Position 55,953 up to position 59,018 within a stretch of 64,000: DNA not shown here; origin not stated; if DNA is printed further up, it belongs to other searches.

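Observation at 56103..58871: Complete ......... intein inserted immediately before the catalytic cysteine of a nucleotide-sugar dehydrogenase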

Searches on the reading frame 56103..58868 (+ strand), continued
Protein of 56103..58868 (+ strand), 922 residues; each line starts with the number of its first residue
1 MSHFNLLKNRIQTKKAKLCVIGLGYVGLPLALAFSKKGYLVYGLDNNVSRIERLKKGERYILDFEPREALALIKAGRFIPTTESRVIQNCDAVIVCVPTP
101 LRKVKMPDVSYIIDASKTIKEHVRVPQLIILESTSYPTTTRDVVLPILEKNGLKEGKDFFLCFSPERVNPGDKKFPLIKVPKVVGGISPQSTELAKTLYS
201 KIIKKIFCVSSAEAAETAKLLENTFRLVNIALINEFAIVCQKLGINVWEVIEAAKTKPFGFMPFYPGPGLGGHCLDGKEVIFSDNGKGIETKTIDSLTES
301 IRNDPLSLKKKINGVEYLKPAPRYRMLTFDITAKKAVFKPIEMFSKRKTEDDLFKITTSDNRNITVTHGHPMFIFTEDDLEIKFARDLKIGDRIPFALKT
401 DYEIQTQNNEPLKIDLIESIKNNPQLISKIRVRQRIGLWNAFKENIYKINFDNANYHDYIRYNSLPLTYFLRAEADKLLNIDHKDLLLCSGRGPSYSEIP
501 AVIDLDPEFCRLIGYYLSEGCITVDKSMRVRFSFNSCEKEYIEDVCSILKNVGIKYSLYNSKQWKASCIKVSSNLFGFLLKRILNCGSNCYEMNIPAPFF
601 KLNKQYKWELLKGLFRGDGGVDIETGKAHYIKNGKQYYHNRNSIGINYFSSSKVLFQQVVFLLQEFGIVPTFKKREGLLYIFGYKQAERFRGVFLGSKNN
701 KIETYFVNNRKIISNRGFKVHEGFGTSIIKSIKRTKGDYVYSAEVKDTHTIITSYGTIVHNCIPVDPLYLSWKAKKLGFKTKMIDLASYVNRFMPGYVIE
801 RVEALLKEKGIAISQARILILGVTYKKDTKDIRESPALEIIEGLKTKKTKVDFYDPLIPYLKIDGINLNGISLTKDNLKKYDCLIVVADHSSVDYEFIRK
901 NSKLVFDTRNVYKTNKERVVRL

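Call 9: find_homologous_proteins(query=window:56103-58868:+, max_evalue=1e-10)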
Query window:56103-58868:+ (922 aa): 1336 proteins with E <= 1e-10 among 8000 candidates; the best 120 are listed.
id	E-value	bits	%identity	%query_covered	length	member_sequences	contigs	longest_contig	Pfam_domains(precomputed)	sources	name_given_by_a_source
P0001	0.0e+0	2099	100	100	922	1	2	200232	PF00984.25,PF03446.22,PF14528.12,PF03721.21,PF03720.23,PF14890.12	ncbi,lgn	ncbi:MAG: nucleotide sugar dehydrogenase [Candidatus Omnitrophota bacterium]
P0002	0.0e+0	1623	75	100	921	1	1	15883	PF00984.25,PF03446.22,PF14528.12,PF03721.21,PF03720.23,PF14890.12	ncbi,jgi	ncbi:MAG: nucleotide sugar dehydrogenase [Candidatus Omnitrophota bacterium]|jgi:nucleotide sugar de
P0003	0.0e+0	1432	66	100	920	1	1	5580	PF00984.25,PF03446.22,PF14528.12,PF03721.21,PF03720.23,PF14890.12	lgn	-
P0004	0.0e+0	1302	62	100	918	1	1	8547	PF00984.25,PF03446.22,PF14528.12,PF03721.21,PF03720.23,PF14890.12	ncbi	-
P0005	0.0e+0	1283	61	100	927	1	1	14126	PF00984.25,PF03446.22,PF14528.12,PF03721.21,PF03720.23,PF14890.12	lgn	-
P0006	0.0e+0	1267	61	99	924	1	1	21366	PF00984.25,PF03446.22,PF14528.12,PF03721.21,PF03720.23,PF14890.12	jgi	-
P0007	0.0e+0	1264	61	100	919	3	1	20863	PF00984.25,PF03446.22,PF14528.12,PF03721.21,PF03720.23,PF14890.12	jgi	-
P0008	0.0e+0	1262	60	100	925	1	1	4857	PF00984.25,PF03446.22,PF14528.12,PF03721.21,PF03720.23,PF14890.12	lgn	-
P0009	0.0e+0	1255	59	99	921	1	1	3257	PF00984.25,PF03446.22,PF14528.12,PF03721.21,PF03720.23,PF14890.12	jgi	jgi:nucleotide sugar dehydrogenase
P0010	0.0e+0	1252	59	100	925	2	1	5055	PF00984.25,PF03446.22,PF14528.12,PF03721.21,PF03720.23,PF14890.12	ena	-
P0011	0.0e+0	1244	60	100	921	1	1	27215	PF00984.25,PF03446.22,PF14528.12,PF03721.21,PF03720.23,PF14890.12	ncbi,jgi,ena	-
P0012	0.0e+0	1153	57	100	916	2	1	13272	PF00984.25,PF03446.22,PF14528.12,PF03721.21,PF03720.23,PF14890.12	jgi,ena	-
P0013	0.0e+0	1133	55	100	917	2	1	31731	PF00984.25,PF02558.23,PF03446.22,PF14528.12,PF03721.21,PF03720.23,PF14890.12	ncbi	-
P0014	0.0e+0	1116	55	100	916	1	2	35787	PF00984.25,PF03446.22,PF14528.12,PF03721.21,PF03720.23,PF14890.12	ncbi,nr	ncbi:MAG: nucleotide sugar dehydrogenase [Candidatus Omnitrophica bacterium]|nr:nucleotide sugar deh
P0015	0.0e+0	1088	54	100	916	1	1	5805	PF00984.25,PF03446.22,PF14528.12,PF03721.21,PF03720.23,PF14890.12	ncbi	-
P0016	0.0e+0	1015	51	99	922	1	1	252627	PF00984.25,PF03446.22,PF14528.12,PF03721.21,PF03720.23,PF14890.12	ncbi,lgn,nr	ncbi:MAG: nucleotide sugar dehydrogenase [Candidatus Omnitrophota bacterium]|nr:nucleotide sugar deh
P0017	3.1e-296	1003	50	99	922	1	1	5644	PF00984.25,PF03446.22,PF03721.21,PF03720.23,PF14890.12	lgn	-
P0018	1.4e-295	1001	49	99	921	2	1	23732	PF00984.25,PF03446.22,PF14528.12,PF03721.21,PF03720.23,PF02737.25,PF14890.12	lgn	-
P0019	2.2e-294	997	50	99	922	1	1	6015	PF00984.25,PF03446.22,PF14528.12,PF03721.21,PF03720.23,PF14890.12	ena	-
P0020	2.9e-294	997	49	98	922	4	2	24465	PF00984.25,PF03446.22,PF14528.12,PF03721.21,PF03720.23,PF14890.12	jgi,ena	-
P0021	2.3e-290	984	51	99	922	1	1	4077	PF00984.25,PF03446.22,PF14528.12,PF03721.21,PF03720.23,PF14890.12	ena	-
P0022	1.5e-289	981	49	100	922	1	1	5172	PF00984.25,PF03446.22,PF14528.12,PF03721.21,PF03720.23,PF14890.12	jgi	-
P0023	2.1e-289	980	49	99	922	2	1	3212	PF00984.25,PF03446.22,PF14528.12,PF03721.21,PF03720.23,PF14890.12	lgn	-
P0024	9.0e-289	978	50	99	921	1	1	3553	PF00984.25,PF03446.22,PF14528.12,PF03721.21,PF03720.23,PF14890.12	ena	-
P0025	1.1e-288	978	50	99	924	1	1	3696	PF00984.25,PF03446.22,PF14528.12,PF03721.21,PF03720.23,PF14890.12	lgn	-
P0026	4.6e-288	976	50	99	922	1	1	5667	PF00984.25,PF03446.22,PF14528.12,PF03721.21,PF03720.23,PF14890.12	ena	-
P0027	8.8e-287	972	49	98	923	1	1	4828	PF00984.25,PF03446.22,PF14528.12,PF03721.21,PF03720.23,PF02737.25,PF14890.12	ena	-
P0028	9.5e-287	972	49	98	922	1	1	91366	PF00984.25,PF03446.22,PF14528.12,PF03721.21,PF03720.23,PF14890.12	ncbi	-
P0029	5.7e-286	969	50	99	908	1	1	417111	PF00984.25,PF03446.22,PF14528.12,PF03721.21,PF03720.23,PF14890.12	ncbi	ncbi:MAG: nucleotide sugar dehydrogenase [Candidatus Omnitrophota bacterium]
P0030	9.5e-286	968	49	100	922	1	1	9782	PF00984.25,PF03446.22,PF03721.21,PF03720.23,PF14890.12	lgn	-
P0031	2.7e-285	967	48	99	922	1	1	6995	PF00984.25,PF03446.22,PF14528.12,PF03721.21,PF03720.23,PF14890.12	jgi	jgi:nucleotide sugar dehydrogenase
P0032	5.4e-284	963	48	98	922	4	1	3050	PF00984.25,PF03446.22,PF14528.12,PF03721.21,PF03720.23,PF14890.12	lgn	-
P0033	3.4e-283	960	49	98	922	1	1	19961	PF00984.25,PF03446.22,PF14528.12,PF03721.21,PF03720.23,PF14890.12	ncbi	-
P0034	2.3e-282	957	49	100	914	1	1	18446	PF00984.25,PF03446.22,PF14528.12,PF03721.21,PF03720.23,PF14890.12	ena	-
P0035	3.9e-282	956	49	99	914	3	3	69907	PF00984.25,PF03446.22,PF14528.12,PF03721.21,PF03720.23,PF14890.12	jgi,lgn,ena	-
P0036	4.9e-281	953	49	99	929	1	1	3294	PF00984.25,PF03446.22,PF14528.12,PF03721.21,PF03720.23,PF14890.12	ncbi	-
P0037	8.2e-281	952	48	99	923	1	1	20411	PF00984.25,PF03446.22,PF14528.12,PF03721.21,PF03720.23,PF14890.12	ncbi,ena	-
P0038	9.9e-281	952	48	100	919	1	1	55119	PF00984.25,PF03446.22,PF14528.12,PF03721.21,PF03720.23,PF14890.12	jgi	jgi:UDP-N-acetyl-D-mannosaminuronate dehydrogenase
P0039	2.6e-280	950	49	99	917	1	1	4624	PF00984.25,PF03446.22,PF14528.12,PF03721.21,PF03720.23,PF14890.12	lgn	-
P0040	4.3e-280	950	47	100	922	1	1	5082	PF00984.25,PF03446.22,PF14528.12,PF03721.21,PF03720.23,PF14890.12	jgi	-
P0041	8.2e-280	949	47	100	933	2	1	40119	PF00984.25,PF02558.23,PF03446.22,PF14528.12,PF03721.21,PF03720.23,PF14890.12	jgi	jgi:nucleotide sugar dehydrogenase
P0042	9.9e-278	942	47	99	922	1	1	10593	PF00984.25,PF03446.22,PF14528.12,PF03721.21,PF03720.23,PF14890.12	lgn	-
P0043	1.5e-277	941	47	98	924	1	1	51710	PF00984.25,PF03446.22,PF14528.12,PF03721.21,PF03720.23,PF14890.12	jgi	jgi:nucleotide sugar dehydrogenase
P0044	2.5e-277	941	48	100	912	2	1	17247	PF00984.25,PF03446.22,PF14528.12,PF03721.21,PF03720.23,PF14890.12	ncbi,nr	ncbi:MAG: nucleotide sugar dehydrogenase [Candidatus Omnitrophota bacterium]|nr:nucleotide sugar deh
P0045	3.4e-277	940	47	99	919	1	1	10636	PF00984.25,PF03446.22,PF14528.12,PF03721.21,PF03720.23,PF14890.12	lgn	-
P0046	5.4e-276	936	48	99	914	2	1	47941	PF00984.25,PF03446.22,PF14528.12,PF03721.21,PF03720.23,PF14890.12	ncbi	-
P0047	3.1e-275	934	48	98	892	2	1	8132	PF00984.25,PF02254.25,PF03446.22,PF14528.12,PF03721.21,PF03720.23,PF14890.12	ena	-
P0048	5.6e-275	933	47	100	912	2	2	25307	PF00984.25,PF03446.22,PF14528.12,PF03721.21,PF03720.23,PF14890.12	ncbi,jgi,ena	-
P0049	1.3e-274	932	48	98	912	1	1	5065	PF00984.25,PF02558.23,PF03446.22,PF14528.12,PF03721.21,PF03720.23,PF02737.25,PF14890.12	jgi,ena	-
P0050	2.4e-274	931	48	100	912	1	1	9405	PF00984.25,PF03446.22,PF14528.12,PF03721.21,PF03720.23,PF14890.12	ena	-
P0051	2.2e-273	928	47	99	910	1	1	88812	PF00984.25,PF03446.22,PF14528.12,PF03721.21,PF03720.23,PF14890.12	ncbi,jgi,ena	ncbi:MAG: nucleotide sugar dehydrogenase [Candidatus Omnitrophota bacterium]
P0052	5.2e-273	926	46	100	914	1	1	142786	PF00984.25,PF03446.22,PF14528.12,PF03721.21,PF03720.23,PF14890.12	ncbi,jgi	jgi:nucleotide sugar dehydrogenase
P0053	3.5e-272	924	48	99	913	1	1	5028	PF00984.25,PF03446.22,PF14528.12,PF03721.21,PF03720.23,PF02737.25,PF14890.12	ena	-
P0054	5.1e-271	920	47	100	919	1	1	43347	PF00984.25,PF03446.22,PF03721.21,PF03720.23,PF14890.12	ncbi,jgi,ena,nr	ncbi:MAG: hypothetical protein AUJ70_00490 [Candidatus Omnitrophica bacterium CG1_02_40_15]|nr:MAG: 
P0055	6.1e-271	919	47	99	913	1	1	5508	PF00984.25,PF14528.12,PF03721.21,PF03720.23,PF14890.12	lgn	-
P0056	7.0e-271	919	48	99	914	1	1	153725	PF00984.25,PF03446.22,PF14528.12,PF03721.21,PF03720.23,PF14890.12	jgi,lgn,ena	-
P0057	1.4e-270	918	48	99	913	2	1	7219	PF00984.25,PF02558.23,PF03446.22,PF14528.12,PF01210.30,PF03721.21,PF03720.23,PF02737.25,PF14890.12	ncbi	-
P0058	4.4e-270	917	47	97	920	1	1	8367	PF00984.25,PF03446.22,PF03721.21,PF03720.23,PF14890.12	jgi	jgi:nucleotide sugar dehydrogenase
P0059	5.7e-270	916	47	99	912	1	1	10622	PF00984.25,PF14528.12,PF03721.21,PF03720.23,PF14890.12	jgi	-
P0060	1.2e-269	915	47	98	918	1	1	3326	PF00984.25,PF03446.22,PF14528.12,PF03721.21,PF03720.23,PF14890.12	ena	-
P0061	8.9e-269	912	47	99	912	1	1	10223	PF00984.25,PF03446.22,PF14528.12,PF03721.21,PF03720.23,PF14890.12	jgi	-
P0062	1.1e-268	912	48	99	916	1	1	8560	PF00984.25,PF03446.22,PF14528.12,PF03721.21,PF03720.23,PF14890.12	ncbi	-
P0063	2.8e-268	911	49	98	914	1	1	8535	PF00984.25,PF03446.22,PF14528.12,PF03721.21,PF03720.23,PF14890.12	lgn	-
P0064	6.1e-268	909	47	99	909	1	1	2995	PF00984.25,PF03446.22,PF14528.12,PF03721.21,PF03720.23,PF14890.12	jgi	jgi:nucleotide sugar dehydrogenase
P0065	8.3e-268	909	48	99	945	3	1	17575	PF00984.25,PF03446.22,PF03721.21,PF03720.23,PF02737.25,PF14890.12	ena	-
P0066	8.4e-268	909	46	100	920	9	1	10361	PF00984.25,PF03446.22,PF14528.12,PF03721.21,PF03720.23,PF14890.12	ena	-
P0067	9.9e-268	909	47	99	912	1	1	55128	PF00984.25,PF03446.22,PF14528.12,PF03721.21,PF03720.23,PF14890.12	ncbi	ncbi:MAG: nucleotide sugar dehydrogenase [Candidatus Omnitrophota bacterium]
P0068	1.2e-266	905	48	98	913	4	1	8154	PF00984.25,PF14528.12,PF03721.21,PF03720.23,PF14890.12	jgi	jgi:nucleotide sugar dehydrogenase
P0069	5.8e-266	903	46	99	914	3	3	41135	PF00984.25,PF03446.22,PF14528.12,PF03721.21,PF03720.23,PF02737.25,PF14890.12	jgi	jgi:nucleotide sugar dehydrogenase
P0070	1.2e-265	902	47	99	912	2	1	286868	PF00984.25,PF03446.22,PF14528.12,PF03721.21,PF03720.23,PF14890.12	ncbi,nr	ncbi:MAG: nucleotide sugar dehydrogenase [Candidatus Omnitrophica bacterium]|nr:nucleotide sugar deh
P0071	1.6e-265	902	46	100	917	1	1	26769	PF00984.25,PF03446.22,PF14528.12,PF03721.21,PF03720.23,PF14890.12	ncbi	-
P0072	9.8e-265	899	46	98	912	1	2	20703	PF00984.25,PF03446.22,PF14528.12,PF03721.21,PF03720.23,PF14890.12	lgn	-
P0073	2.2e-264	898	47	98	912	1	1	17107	PF00984.25,PF14528.12,PF03721.21,PF03720.23,PF14890.12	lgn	-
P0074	5.6e-264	896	46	99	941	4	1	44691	PF00984.25,PF03446.22,PF14528.12,PF03721.21,PF03720.23,PF14890.12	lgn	-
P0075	7.4e-264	896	46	99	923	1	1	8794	PF00984.25,PF03446.22,PF14528.12,PF03721.21,PF03720.23,PF14890.12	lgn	-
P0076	3.2e-263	894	48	99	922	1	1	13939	PF00984.25,PF03446.22,PF14528.12,PF03721.21,PF03720.23,PF14890.12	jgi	jgi:nucleotide sugar dehydrogenase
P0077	8.8e-263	892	46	99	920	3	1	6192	PF00984.25,PF03446.22,PF14528.12,PF03721.21,PF03720.23,PF14890.12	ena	-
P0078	5.6e-262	890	47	99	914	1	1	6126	PF00984.25,PF02558.23,PF03446.22,PF14528.12,PF03721.21,PF03720.23,PF14890.12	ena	-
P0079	2.2e-261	888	47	99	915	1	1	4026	PF00984.25,PF03446.22,PF14528.12,PF03721.21,PF03720.23,PF14890.12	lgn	-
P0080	7.8e-261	886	47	98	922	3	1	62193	PF00984.25,PF03446.22,PF14528.12,PF03721.21,PF03720.23,PF14890.12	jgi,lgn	-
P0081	1.1e-260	885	48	97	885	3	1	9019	PF00984.25,PF02558.23,PF03446.22,PF14528.12,PF03721.21,PF03720.23,PF14890.12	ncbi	ncbi:MAG: hypothetical protein A3D27_00925, partial [Omnitrophica WOR_2 bacterium RIFCSPHIGHO2_02_FU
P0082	8.2e-258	876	46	99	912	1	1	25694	PF00984.25,PF03446.22,PF14528.12,PF03721.21,PF03720.23,PF14890.12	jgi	-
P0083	1.1e-257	876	62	65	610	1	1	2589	PF00984.25,PF03446.22,PF03721.21,PF14890.12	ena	-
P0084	1.4e-256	872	45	98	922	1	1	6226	PF00984.25,PF03446.22,PF03721.21,PF03720.23,PF14890.12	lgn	-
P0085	5.1e-255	867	45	99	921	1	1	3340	PF00984.25,PF03446.22,PF14528.12,PF03721.21,PF03720.23,PF14890.12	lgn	-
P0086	1.3e-252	859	43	99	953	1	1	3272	PF00984.25,PF03446.22,PF14528.12,PF03721.21,PF03720.23,PF14890.12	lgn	-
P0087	7.5e-252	856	46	99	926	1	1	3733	PF00984.25,PF03446.22,PF14528.12,PF03721.21,PF03720.23,PF14890.12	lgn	-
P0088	2.3e-251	855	44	99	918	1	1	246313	PF00984.25,PF03446.22,PF14528.12,PF03721.21,PF03720.23,PF14890.12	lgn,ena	-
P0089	6.4e-251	853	45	97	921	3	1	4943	PF00984.25,PF03446.22,PF14528.12,PF03721.21,PF03720.23,PF14890.12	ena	-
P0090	1.1e-250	852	44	99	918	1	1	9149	PF00984.25,PF03446.22,PF03721.21,PF03720.23,PF14890.12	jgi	jgi:UDP-N-acetyl-D-mannosaminuronate dehydrogenase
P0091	7.4e-249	846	44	100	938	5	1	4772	PF00984.25,PF03446.22,PF14528.12,PF03721.21,PF03720.23,PF14890.12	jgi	jgi:nucleotide sugar dehydrogenase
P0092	1.9e-247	842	44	99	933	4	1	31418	PF00984.25,PF03446.22,PF14528.12,PF03721.21,PF03720.23,PF14890.12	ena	-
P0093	2.0e-247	842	47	99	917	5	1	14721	PF00984.25,PF03446.22,PF14528.12,PF03721.21,PF03720.23,PF14890.12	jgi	-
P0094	2.3e-246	838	43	99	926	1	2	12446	PF00984.25,PF03446.22,PF14528.12,PF03721.21,PF03720.23,PF14890.12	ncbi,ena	-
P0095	2.5e-246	838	43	99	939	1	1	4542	PF00984.25,PF03446.22,PF14528.12,PF03721.21,PF03720.23,PF14890.12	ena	-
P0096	1.9e-245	835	45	100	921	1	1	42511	PF00984.25,PF03446.22,PF14528.12,PF03721.21,PF03720.23,PF14890.12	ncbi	-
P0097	5.1e-244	830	44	99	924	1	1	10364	PF00984.25,PF03446.22,PF14528.12,PF03721.21,PF03720.23,PF14890.12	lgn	-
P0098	3.8e-243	827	42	98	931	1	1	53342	PF00984.25,PF03446.22,PF14528.12,PF03721.21,PF03720.23,PF14890.12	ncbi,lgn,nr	ncbi:MAG: nucleotide sugar dehydrogenase [Candidatus Omnitrophica bacterium]|nr:nucleotide sugar deh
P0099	3.6e-242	824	45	99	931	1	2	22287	PF00984.25,PF03446.22,PF14528.12,PF03721.21,PF03720.23,PF14890.12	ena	-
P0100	5.8e-241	820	43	99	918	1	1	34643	PF00984.25,PF03446.22,PF14528.12,PF03721.21,PF03720.23,PF14890.12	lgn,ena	-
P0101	1.4e-240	819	43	99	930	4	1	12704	PF00984.25,PF03446.22,PF14528.12,PF03721.21,PF03720.23,PF14890.12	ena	-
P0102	4.2e-239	814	41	99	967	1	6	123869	PF00984.25,PF03446.22,PF14528.12,PF03721.21,PF03720.23,PF14890.12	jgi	-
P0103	5.8e-239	814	42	99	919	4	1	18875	PF00984.25,PF03446.22,PF14528.12,PF03721.21,PF03720.23,PF02737.25,PF14890.12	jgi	-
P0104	5.5e-238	810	44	99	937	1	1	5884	PF00984.25,PF03446.22,PF14528.12,PF03721.21,PF03720.23,PF14890.12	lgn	-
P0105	5.8e-238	810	43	98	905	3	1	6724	PF00984.25,PF03721.21,PF03720.23,PF14890.12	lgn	-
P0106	1.2e-237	809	44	97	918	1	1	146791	PF00984.25,PF03446.22,PF14528.12,PF03721.21,PF03720.23,PF14890.12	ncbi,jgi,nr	ncbi:MAG: hypothetical protein CBR30_03775 [Dictyoglomus sp. NZ13-RE01]|nr:MAG: hypothetical protein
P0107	2.0e-237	809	42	99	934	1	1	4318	PF00984.25,PF03446.22,PF14528.12,PF03721.21,PF03720.23,PF14890.12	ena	-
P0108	4.2e-237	807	43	99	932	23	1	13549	PF00984.25,PF03446.22,PF14528.12,PF03721.21,PF03720.23,PF14890.12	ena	-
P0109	7.6e-237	807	44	99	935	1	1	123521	PF00984.25,PF03446.22,PF14528.12,PF03721.21,PF03720.23,PF14890.12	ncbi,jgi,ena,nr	ncbi:MAG TPA: nucleotide sugar dehydrogenase [Pyrinomonadaceae bacterium]|nr:nucleotide sugar dehydr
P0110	9.5e-235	800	41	99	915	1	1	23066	PF00984.25,PF03446.22,PF14528.12,PF03721.21,PF03720.23,PF14890.12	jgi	jgi:UDP-N-acetyl-D-mannosaminuronate dehydrogenase/intein/homing endonuclease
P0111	1.1e-234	799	41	98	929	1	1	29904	PF00984.25,PF03446.22,PF14528.12,PF03721.21,PF03720.23,PF14890.12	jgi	jgi:nucleotide sugar dehydrogenase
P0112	1.9e-234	799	45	99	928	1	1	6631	PF00984.25,PF03446.22,PF14528.12,PF03721.21,PF03720.23,PF14890.12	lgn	-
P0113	2.5e-234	798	43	99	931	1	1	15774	PF00984.25,PF14528.12,PF03721.21,PF03720.23,PF14890.12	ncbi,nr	ncbi:MAG TPA: nucleotide sugar dehydrogenase [Blastocatellia bacterium]|nr:nucleotide sugar dehydrog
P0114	3.5e-234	798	44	99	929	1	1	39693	PF07591.16,PF00984.25,PF03446.22,PF14528.12,PF03721.21,PF03720.23,PF14890.12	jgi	jgi:nucleotide sugar dehydrogenase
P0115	3.8e-234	798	43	100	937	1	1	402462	PF07591.16,PF00984.25,PF03446.22,PF14528.12,PF03721.21,PF03720.23,PF14890.12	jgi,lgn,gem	-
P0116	5.5e-234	797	44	99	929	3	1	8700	PF00984.25,PF03446.22,PF14528.12,PF03721.21,PF03720.23,PF14890.12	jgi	-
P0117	1.2e-233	796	44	99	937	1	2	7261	PF00984.25,PF03446.22,PF14528.12,PF03721.21,PF03720.23,PF14890.12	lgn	-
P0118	1.3e-233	796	44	99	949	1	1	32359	PF00984.25,PF03446.22,PF14528.12,PF03721.21,PF03720.23,PF14890.12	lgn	-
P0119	1.4e-233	796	43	99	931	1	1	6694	PF00984.25,PF03446.22,PF14528.12,PF03721.21,PF03720.23,PF14890.12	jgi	jgi:UDP-N-acetyl-D-mannosaminuronate dehydrogenase/intein/homing endonuclease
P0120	2.1e-232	792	42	99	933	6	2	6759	PF00984.25,PF03446.22,PF14528.12,PF03721.21,PF03720.23,PF14890.12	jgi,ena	-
